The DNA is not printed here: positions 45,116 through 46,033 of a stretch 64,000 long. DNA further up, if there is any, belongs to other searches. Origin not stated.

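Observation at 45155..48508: AT-rich RNxxxH (HEPN-like) gene in the sbcD position, coupled to an SbcD-less Rad50/SbcC zinc-hook ATPase: candidate undescribed two-gene module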

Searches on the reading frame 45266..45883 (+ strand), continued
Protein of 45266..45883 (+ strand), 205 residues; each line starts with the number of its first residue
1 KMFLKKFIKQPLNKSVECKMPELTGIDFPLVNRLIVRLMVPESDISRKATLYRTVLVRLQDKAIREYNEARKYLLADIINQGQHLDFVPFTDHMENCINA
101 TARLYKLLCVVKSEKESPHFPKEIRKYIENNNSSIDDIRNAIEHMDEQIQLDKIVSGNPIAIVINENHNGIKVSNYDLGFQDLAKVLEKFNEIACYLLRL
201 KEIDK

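Call 41: fold_search(model_id=the predicted structure, library=pdb)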
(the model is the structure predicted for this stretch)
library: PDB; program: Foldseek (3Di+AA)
matches with E <= 10: 102; with E <= 0.001: 0
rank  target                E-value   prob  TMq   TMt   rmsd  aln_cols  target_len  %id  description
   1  6ek4_C                5.1e-01  0.13  0.23  0.15  40.8       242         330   14  PaxB from Photorhabdus luminescens (released 2018-05-16)
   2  6ek4_B                1.1e+00  0.09  0.24  0.16  38.6       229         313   14  PaxB from Photorhabdus luminescens (released 2018-05-16)
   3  6ek4_D                1.1e+00  0.07  0.19  0.14  41.0       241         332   13  PaxB from Photorhabdus luminescens (released 2018-05-16)
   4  4iwb_A                1.4e+00  0.25  0.32  0.35  11.0       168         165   16  Novel Fold of FliC/FliS Fusion Protein (released 2013-12-11)
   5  7ate_C                1.4e+00  0.20  0.33  0.25  10.5       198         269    8  Cytochrome c oxidase structure in P-state (released 2021-12-01)
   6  1qle_C                1.5e+00  0.21  0.32  0.24   8.2       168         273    6  CRYO-STRUCTURE OF THE PARACOCCUS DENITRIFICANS FOUR-SUBUNIT CYTOCHROME C OXIDASE IN THE COMPLETELY OXIDIZED STATE COMP (released 1999-12-02)
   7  8vl8_C                1.7e+00  0.23  0.31  0.38   7.9       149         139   10  Salmonella enterica Typhimurium taxis to serine and repellents (Tsr) ligand-binding domain with L-Ser, pH 7 (released 2024-04-03)
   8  1orj_D                1.8e+00  0.35  0.39  0.52   6.3       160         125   17  FLAGELLAR EXPORT CHAPERONE (released 2003-09-16)
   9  4z9j_A                1.9e+00  0.35  0.37  0.42   9.0       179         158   10  Apo-Tar from E. coli (released 2016-07-20)
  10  7au3_C                2.0e+00  0.20  0.32  0.25   8.0       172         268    6  Cytochrome c oxidase structure in F-state (released 2021-12-01)
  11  4iwb_B                2.1e+00  0.18  0.31  0.36   9.7       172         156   14  Novel Fold of FliC/FliS Fusion Protein (released 2013-12-11)
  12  6gy7_C                2.1e+00  0.06  0.21  0.14  40.7       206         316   11  Crystal structure of XaxB from Xenorhabdus nematophil (released 2018-07-25)
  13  7o37_c                2.3e+00  0.16  0.31  0.24   8.1       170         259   10  Murine supercomplex CIII2CIV in the assembled locked conformation (released 2021-10-13)
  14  4z9h_A                2.4e+00  0.11  0.26  0.28  10.2       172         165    9  Asp-Tar from E. coli (released 2016-07-20)
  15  1dcn_A                2.4e+00  0.11  0.32  0.18   9.7       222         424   10  INACTIVE MUTANT H162N OF DELTA 2 CRYSTALLIN WITH BOUND ARGININOSUCCINATE (released 1999-04-27)
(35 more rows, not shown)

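Call 42: search_protein_families(library=padloc, alignment_id=A2, max_evalue=1)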
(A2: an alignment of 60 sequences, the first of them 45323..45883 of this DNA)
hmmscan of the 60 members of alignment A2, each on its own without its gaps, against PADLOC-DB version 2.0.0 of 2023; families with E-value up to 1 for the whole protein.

A. member 1, window:45323-45883:+ (186 aa): 1 family
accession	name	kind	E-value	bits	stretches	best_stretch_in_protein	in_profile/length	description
PDLC03720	oMTase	-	0.01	13.6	1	69-134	71-137/326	orphan methyltransferase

B. families by the number of members that match (of 60 scanned): 20 families
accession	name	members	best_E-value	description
PDLC01680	Cas13-ApeA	4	0.0045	Cas13-ApeA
PDLC02164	Avs2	2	0.0053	-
PDLC00576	JetB3|JetB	1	6.6e-05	Unknown function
PDLC04329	PDC-M02B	1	0.0013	-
PDLC01683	Cas13c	1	0.0044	Cas13c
PDLC01129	Unk_05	1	0.0074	Membrane protein (1TM at N-terminus) fused to unknown domain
PDLC00006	DruC1|DruC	1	0.0075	Unknown function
PDLC03786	RT_UG9_small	1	0.0076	DRT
PDLC03720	oMTase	1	0.01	orphan methyltransferase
PDLC05009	PDC-S37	1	0.011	-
PDLC01177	CorA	1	0.012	CorA-like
PDLC02333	AbiTi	1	0.013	AbiTi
PDLC00246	LmuA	1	0.013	DUF4297 domain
PDLC03001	gop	1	0.013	-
PDLC02782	SspD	1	0.013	SspD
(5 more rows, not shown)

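Call 58: search_dna_similar(query=window:45323-45883:+, collection=plasmids, mode=protein, max_evalue=0.001, max_rows=15)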
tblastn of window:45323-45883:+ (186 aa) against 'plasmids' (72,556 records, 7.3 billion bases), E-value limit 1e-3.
No match.

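Call 59: search_dna_similar(query=window:45323-45883:+, collection=phages, mode=protein, max_evalue=0.001, max_rows=15)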
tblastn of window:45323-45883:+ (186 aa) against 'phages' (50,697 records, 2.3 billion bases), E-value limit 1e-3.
No match.

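Call 61: fold_search(model_id=the predicted structure, library=viral)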
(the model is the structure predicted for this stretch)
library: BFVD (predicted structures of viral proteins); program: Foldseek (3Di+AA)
matches with E <= 10: 106; with E <= 0.001: 0
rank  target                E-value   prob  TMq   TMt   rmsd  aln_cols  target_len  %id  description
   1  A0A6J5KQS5            5.5e-01  0.11  0.21  0.13  18.0       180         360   13  Uncharacterized protein [uncultured Caudovirales phage]
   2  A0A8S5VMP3            7.9e-01  0.16  0.31  0.24  13.9       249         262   11  dUTPase [Ackermannviridae sp.]
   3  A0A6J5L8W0            8.3e-01  0.16  0.24  0.15  25.9       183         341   10  Flagellar basal-body/hook protein, C-terminal domain containing protein [uncultured Caudovirales phage]
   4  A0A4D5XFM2            9.7e-01  0.25  0.30  0.30   9.4       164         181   13  Uncharacterized protein [Pithovirus LCDPAC01]
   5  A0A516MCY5            9.7e-01  0.10  0.21  0.06  18.0       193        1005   15  (no name in the UniProt tables at hand)
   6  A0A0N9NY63            1.5e+00  0.15  0.21  0.18   9.8       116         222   16  (no name in the UniProt tables at hand)
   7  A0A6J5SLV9            1.6e+00  0.21  0.20  0.26   6.1        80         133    9  Uncharacterized protein [uncultured Caudovirales phage]
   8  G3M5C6                2.2e+00  0.16  0.34  0.34   7.7       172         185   10  Uncharacterized protein [Mycobacterium phage Redi]
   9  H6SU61                2.3e+00  0.30  0.38  0.48   5.8       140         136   12  DUF1216 domain-containing protein [Campylobacter virus IBB35]
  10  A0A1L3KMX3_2          2.3e+00  0.07  0.22  0.06  14.4       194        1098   12  RNA-directed RNA polymerase [Beihai barnacle virus 9]
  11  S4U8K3                2.7e+00  0.51  0.32  0.60   5.0        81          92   16  Uncharacterized protein [Listeria phage LP-037]
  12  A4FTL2                2.7e+00  0.15  0.29  0.13   7.2       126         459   11  Uncharacterized protein [Cyprinid herpesvirus 3]
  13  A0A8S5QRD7            2.8e+00  0.07  0.25  0.20  10.9       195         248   10  Uncharacterized protein [Myoviridae sp. ctoNH1]
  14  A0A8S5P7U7            3.0e+00  0.57  0.33  0.40   4.7        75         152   12  Uncharacterized protein [Siphoviridae sp. ct2QJ10]
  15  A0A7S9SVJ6            3.0e+00  0.03  0.17  0.16  17.6       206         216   10  (no name in the UniProt tables at hand)
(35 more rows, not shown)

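Call 62: search_protein_families(library=phrogs, alignment_id=A2, max_evalue=1)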
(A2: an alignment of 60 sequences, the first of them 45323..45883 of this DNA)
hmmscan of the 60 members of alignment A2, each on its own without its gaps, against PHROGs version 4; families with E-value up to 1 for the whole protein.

A. member 1, window:45323-45883:+ (186 aa): 3 families
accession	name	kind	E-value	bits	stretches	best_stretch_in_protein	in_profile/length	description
phrog_36873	-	DNA, RNA and nucleotide metabolism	0.082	11.5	1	71-134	374-441/1082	DNA helicase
phrog_30383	-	unknown function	0.14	13.2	1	61-114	35-88/168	-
phrog_14510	-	unknown function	0.23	12.4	0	127-162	17-52/139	-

B. families by the number of members that match (of 60 scanned): 87 families (the first 25 are shown)
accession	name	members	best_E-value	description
phrog_1401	-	4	0.0078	-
phrog_26057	-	3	0.00087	-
phrog_36873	-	3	0.02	DNA helicase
phrog_5620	-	2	0.031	-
phrog_10027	-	2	0.041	-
phrog_5322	-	2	0.045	-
phrog_6659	-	1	0.0005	-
phrog_20665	-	1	0.005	-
phrog_29940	-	1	0.0084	-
phrog_3793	-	1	0.013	-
phrog_5449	-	1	0.018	virion structural protein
phrog_15729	-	1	0.018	baseplate protein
phrog_14012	-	1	0.019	-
phrog_19719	-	1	0.019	-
phrog_18447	-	1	0.019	-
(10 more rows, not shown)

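Call 63: find_encoding_contigs(protein=P0189, flank=6000, max_places=2)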
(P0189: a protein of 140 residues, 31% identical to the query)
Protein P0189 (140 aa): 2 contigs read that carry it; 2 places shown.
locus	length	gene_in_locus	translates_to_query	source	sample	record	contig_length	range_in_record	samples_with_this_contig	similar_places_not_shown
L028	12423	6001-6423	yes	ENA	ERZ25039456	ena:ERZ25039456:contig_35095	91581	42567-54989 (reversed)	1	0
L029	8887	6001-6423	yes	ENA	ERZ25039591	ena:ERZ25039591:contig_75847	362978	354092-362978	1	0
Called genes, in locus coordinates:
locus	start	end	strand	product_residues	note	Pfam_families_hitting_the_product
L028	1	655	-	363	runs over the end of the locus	PF02746:MR_MLE_N, PF13378:MR_MLE_C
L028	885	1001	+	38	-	-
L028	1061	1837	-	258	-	PF00174:Oxidored_molyb, PF03404:Mo-co_dimer (weak)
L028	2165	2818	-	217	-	PF01209:Ubie_methyltran, PF13489:Methyltransf_23, PF01135:PCMT (faint), PF08704:GCD14 (weak), PF13847:Methyltransf_31, PF08241:Methyltransf_11, PF08242:Methyltransf_12, PF13649:Methyltransf_25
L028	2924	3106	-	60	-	PF04828:GFA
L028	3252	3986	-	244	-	PF06983:3-dmu-9_3-mt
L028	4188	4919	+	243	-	PF01797:Y1_Tnp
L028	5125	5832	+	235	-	-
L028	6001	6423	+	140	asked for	-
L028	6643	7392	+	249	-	PF01925:TauE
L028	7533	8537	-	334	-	PF00180:Iso_dh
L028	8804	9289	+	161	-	PF04892:VanZ-LLP1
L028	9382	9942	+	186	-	PF00691:OmpA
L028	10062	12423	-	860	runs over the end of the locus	PF12704:MacB_PCD, PF02687:FtsX, PF12704:MacB_PCD, PF02687:FtsX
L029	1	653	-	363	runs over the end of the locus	PF02746:MR_MLE_N, PF13378:MR_MLE_C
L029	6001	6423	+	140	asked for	-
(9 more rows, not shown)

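Call 64: find_encoding_contigs(protein=P0171, flank=6000, max_places=2)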
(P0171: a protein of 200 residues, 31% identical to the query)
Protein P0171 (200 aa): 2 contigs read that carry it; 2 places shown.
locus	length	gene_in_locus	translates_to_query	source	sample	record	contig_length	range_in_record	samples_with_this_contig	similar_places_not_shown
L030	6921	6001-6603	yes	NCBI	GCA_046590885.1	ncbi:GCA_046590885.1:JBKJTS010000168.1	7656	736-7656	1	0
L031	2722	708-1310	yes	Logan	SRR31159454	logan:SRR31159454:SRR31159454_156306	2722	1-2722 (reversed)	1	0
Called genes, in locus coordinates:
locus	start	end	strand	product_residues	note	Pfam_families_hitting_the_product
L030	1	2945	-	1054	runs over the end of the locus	PF00873:ACR_tran, PF02355:SecD_SecF_C (faint), PF03176:MMPL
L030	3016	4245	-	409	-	PF25917:BSH_RND, PF25881:HH_YBHG (weak), PF25876:HH_MFP_RND, PF25878:HH_AAEA_pHBA, PF25944:Beta-barrel_RND, PF25967:RND-MFP_C, PF25989:YknX_C (weak)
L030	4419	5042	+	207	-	PF00440:TetR_N, PF08361:TetR_C_2 (weak)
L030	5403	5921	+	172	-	-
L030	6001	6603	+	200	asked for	-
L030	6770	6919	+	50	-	?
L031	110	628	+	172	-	-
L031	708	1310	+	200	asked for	-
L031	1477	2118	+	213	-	PF06267:DUF1028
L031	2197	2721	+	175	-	?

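Call 68: search_protein_families(library=pfam, proteins=[P0032, P0142, P0062, P0079, P0088, P0123, P0127, P0041], max_evalue=0.01)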
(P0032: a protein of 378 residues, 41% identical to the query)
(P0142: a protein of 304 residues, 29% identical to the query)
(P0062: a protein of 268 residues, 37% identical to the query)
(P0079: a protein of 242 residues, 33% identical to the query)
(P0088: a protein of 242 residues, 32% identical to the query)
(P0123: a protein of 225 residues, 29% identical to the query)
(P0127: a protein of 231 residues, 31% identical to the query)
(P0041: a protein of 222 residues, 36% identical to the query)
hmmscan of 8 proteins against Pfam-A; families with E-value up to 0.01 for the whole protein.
P0032 (378 aa): 0 families

P0142 (304 aa): 0 families

P0062 (268 aa): 0 families

P0079 (242 aa): 0 families

P0088 (242 aa): 0 families

P0123 (225 aa): 0 families

P0127 (231 aa): 0 families

P0041 (222 aa): 2 families
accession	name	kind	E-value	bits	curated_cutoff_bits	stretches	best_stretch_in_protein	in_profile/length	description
PF18739.6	HEPN_Apea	-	0.0024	18.8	24.4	1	75-178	3-104/136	Apea-like HEPN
PF18548.6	MetOD2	-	0.0024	18.2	30.6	1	106-177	15-87/88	Metanogen output domain 2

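Call 71: search_protein_families(library=pfam, alignment_id=A5, max_evalue=0.1)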
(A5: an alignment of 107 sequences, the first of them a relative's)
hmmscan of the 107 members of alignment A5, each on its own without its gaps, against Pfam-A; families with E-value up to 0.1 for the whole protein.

A. member 1, P0041 (222 aa): 4 families
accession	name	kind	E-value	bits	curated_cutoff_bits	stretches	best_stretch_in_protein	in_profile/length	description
PF18739.6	HEPN_Apea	-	0.0024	18.8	24.4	1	75-178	3-104/136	Apea-like HEPN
PF18548.6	MetOD2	-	0.0024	18.2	30.6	1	106-177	15-87/88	Metanogen output domain 2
PF23627.1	LisH_WDR26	-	0.055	13.3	27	0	62-80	6-24/45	WDR26 Lis-homology motif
PF02775.26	TPP_enzyme_C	-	0.098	12.9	21.9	0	102-124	48-70/151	Thiamine pyrophosphate enzyme, C-terminal TPP binding domain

B. families by the number of members that match (of 107 scanned): 81 families (the first 25 are shown)
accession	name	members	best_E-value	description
PF18739.6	HEPN_Apea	5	0.0024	Apea-like HEPN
PF23203.1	KIF21A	2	0.0021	KIF21A-like domain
PF01544.23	CorA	2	0.082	CorA-like Mg2+ transporter protein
PF18548.6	MetOD2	1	0.0024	Metanogen output domain 2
PF15704.10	Mt_ATP_synt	1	0.0028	Mitochondrial ATP synthase subunit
PF04433.23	SWIRM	1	0.003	SWIRM domain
PF12807.12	eIF3_p135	1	0.0032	Translation initiation factor eIF3 subunit 135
PF18595.6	Nuf2_DHR10-like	1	0.0041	Nuf2, DHR10-like domain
PF17097.10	Kre28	1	0.0055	Spindle pole body component Kre28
PF04297.20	UPF0122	1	0.0068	Putative helix-turn-helix protein, YlxM / p13 like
PF17611.7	DUF5506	1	0.0071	Family of unknown function (DUF5506)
PF02895.20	H-kinase_dim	1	0.0079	Signal transducing histidine kinase, homodimeric domain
PF04108.17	ATG17_like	1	0.008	Autophagy protein ATG17-like domain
PF15781.12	ParE-like_toxin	1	0.0081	ParE-like toxin of type II bacterial toxin-antitoxin system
PF07889.17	DUF1664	1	0.0093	Protein of unknown function (DUF1664)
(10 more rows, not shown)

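Call 79: find_related_loci(query=A1, collection=viral_contigs, flank=5000)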
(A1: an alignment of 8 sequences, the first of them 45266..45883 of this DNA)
Query A1 (205 aa) in viral_contigs; peptide patterns used: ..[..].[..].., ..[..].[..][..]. (x = any residue, [..] = any of these).
130 stretches matched a pattern, but none encodes a relative of the query by tblastn (E <= 1e-3).

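Call 80: find_related_loci(query=A1, collection=metagenome_contigs, flank=5000)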
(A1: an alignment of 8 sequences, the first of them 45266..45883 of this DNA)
Query A1 (205 aa) in metagenome_contigs; peptide patterns used: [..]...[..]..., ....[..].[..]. (x = any residue, [..] = any of these).
199 stretches matched a pattern; 19 encode a relative of the query (tblastn E <= 1e-3); 19 distinct loci.
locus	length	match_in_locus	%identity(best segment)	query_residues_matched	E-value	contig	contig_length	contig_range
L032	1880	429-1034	58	2-203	3e-88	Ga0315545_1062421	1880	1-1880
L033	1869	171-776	58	2-203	5e-88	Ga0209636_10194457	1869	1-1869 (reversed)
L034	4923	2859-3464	56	2-203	4e-79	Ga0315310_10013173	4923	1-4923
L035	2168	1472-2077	52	2-203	1e-73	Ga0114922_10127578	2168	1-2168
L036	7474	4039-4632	48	17-204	1e-59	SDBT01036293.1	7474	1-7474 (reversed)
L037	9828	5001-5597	47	17-204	1e-58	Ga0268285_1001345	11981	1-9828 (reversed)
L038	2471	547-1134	44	16-201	3e-54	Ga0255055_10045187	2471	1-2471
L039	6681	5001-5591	43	17-203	4e-51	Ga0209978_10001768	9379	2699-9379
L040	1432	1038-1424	51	17-135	2e-38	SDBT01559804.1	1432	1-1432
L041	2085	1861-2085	71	17-95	4e-33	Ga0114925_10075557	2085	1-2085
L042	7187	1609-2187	34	16-198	3e-29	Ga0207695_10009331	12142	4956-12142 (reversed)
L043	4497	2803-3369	34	19-198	1e-26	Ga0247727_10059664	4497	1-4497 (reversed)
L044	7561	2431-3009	31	16-198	4e-25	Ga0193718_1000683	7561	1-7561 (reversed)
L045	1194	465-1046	30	16-199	8e-24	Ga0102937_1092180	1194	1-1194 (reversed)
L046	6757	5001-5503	35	34-194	4e-23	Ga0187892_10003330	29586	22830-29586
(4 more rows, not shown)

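Call 82: search_protein_families(library=pfam, proteins=[L036:3158-3871:-, L036:4813-5640:+, L037:4335-4880:+, L037:2941-3573:+, L039:2800-4140:-, L042:935-1516:+, L043:1237-2472:+, L044:1812-2363:+, L044:3140-3763:+, L046:3538-4674:+], max_evalue=0.001)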
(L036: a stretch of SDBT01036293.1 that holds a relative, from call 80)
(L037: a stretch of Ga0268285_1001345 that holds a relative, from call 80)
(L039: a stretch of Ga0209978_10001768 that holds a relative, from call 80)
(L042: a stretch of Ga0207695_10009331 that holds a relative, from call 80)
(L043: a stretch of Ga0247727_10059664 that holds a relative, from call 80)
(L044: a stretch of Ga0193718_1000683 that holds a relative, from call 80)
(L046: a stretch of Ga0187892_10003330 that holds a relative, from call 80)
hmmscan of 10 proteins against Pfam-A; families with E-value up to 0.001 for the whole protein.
L036:3158-3871:- (237 aa): 0 families

L036:4813-5640:+ (275 aa): 0 families

L037:4335-4880:+ (181 aa): 0 families

L037:2941-3573:+ (210 aa): 1 family
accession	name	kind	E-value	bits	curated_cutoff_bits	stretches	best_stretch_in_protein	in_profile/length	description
PF01936.24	NYN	-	1.3e-09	39.1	24.2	1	4-177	2-139/145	NYN domain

L039:2800-4140:- (446 aa): 3 families
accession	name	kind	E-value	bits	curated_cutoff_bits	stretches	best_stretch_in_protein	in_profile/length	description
PF00120.29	Gln-synt_C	-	3.1e-129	431.4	24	1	110-442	2-344/344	Glutamine synthetase, catalytic domain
PF03951.24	Gln-synt_N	-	1.4e-32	111.6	33.4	1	21-103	1-82/82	Glutamine synthetase, beta-Grasp domain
PF16952.10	Gln-synt_N_2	-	0.00086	19.5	35.7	0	13-107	6-111/112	Glutamine synthetase N-terminal domain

L042:935-1516:+ (193 aa): 0 families

L043:1237-2472:+ (411 aa): 2 families
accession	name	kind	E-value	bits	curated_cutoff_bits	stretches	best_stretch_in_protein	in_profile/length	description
PF12704.14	MacB_PCD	-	2.4e-46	159.1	27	1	24-250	2-206/207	MacB-like periplasmic core domain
PF02687.27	FtsX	-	3.8e-21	75.8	25.5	1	291-404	2-120/120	FtsX-like permease C-terminal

L044:1812-2363:+ (183 aa): 0 families

L044:3140-3763:+ (207 aa): 0 families

L046:3538-4674:+ (378 aa): 0 families
